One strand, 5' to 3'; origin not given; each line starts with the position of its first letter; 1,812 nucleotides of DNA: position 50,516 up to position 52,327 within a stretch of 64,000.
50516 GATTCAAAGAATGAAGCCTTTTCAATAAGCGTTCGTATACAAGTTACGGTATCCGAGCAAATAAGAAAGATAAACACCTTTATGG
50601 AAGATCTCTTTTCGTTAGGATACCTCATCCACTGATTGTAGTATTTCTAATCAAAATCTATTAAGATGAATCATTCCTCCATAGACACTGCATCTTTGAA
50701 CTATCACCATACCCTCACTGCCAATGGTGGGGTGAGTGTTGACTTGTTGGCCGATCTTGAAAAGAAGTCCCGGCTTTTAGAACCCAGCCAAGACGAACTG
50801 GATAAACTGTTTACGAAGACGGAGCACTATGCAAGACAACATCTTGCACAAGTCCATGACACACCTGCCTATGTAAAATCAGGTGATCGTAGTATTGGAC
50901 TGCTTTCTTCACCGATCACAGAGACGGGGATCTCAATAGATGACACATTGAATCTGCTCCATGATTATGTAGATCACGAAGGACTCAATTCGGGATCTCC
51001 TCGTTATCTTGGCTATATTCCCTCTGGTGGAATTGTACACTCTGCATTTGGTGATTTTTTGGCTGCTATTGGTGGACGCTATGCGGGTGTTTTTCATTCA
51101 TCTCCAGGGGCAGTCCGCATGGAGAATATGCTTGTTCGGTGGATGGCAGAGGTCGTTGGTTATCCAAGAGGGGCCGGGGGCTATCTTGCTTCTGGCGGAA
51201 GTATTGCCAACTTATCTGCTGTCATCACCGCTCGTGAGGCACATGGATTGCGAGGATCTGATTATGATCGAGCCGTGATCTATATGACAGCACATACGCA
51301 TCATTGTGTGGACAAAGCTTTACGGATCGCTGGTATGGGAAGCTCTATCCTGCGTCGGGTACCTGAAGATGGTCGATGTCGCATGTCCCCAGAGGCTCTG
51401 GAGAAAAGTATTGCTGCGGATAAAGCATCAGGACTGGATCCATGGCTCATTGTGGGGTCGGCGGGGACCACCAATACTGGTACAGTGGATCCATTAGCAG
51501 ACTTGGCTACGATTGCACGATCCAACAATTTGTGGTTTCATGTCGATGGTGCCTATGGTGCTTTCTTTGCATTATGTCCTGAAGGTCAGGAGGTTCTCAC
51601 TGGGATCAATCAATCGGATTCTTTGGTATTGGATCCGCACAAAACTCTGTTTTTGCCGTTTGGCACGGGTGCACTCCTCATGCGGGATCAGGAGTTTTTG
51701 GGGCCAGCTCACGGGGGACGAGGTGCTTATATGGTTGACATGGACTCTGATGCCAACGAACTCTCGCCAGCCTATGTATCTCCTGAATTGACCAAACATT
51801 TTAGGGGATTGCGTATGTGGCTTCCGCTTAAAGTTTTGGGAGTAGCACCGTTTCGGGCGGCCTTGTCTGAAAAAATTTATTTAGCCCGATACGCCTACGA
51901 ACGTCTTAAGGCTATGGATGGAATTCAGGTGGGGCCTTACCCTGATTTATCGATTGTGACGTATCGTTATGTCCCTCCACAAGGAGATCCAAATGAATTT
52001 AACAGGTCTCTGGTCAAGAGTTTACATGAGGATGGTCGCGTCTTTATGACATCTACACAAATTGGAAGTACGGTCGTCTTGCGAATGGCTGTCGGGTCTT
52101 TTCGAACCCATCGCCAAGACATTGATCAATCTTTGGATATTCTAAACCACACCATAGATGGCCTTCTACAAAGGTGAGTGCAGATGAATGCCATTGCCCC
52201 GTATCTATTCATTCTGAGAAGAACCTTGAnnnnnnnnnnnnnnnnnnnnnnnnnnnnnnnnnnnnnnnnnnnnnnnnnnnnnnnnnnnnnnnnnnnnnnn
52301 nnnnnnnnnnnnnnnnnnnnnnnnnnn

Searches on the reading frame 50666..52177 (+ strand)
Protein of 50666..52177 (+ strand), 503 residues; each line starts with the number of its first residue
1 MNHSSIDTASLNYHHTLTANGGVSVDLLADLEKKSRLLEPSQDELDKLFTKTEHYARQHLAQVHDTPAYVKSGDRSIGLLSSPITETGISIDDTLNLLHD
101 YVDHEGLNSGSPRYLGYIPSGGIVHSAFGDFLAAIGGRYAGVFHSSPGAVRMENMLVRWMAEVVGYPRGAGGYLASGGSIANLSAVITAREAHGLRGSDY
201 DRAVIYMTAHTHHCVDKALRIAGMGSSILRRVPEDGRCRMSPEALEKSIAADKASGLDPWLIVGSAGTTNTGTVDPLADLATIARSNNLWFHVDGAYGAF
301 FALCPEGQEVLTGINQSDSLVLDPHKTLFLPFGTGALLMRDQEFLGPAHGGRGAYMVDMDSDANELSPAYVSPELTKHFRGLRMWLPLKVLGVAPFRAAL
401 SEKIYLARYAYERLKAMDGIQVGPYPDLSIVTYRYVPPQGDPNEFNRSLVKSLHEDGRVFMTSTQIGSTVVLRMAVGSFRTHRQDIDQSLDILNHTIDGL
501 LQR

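Call 3: search_protein_families(library=pfam, proteins=[window:50666-52177:+], max_evalue=1)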
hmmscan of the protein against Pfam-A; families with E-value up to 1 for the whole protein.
window:50666-52177:+ (503 aa): 5 families
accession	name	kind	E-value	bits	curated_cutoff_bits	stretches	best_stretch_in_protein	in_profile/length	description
PF00282.25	Pyridoxal_deC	-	1.7e-48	165.7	27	1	109-435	36-374/375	Pyridoxal-dependent decarboxylase conserved domain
PF00266.25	Aminotran_5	-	5.4e-07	29.3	21.5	1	205-424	91-302/371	Aminotransferase class-V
PF01212.27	Beta_elim_lyase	-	7.1e-06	26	27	1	205-352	74-223/288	Beta-eliminating lyase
PF00155.27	Aminotran_1_2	-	0.0039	16.9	19.7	1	203-302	92-193/361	Aminotransferase class I and II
PF05889.19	SepSecS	-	0.0086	15.3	21.1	1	202-345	102-242/389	O-phosphoseryl-tRNA(Sec) selenium transferase, SepSecS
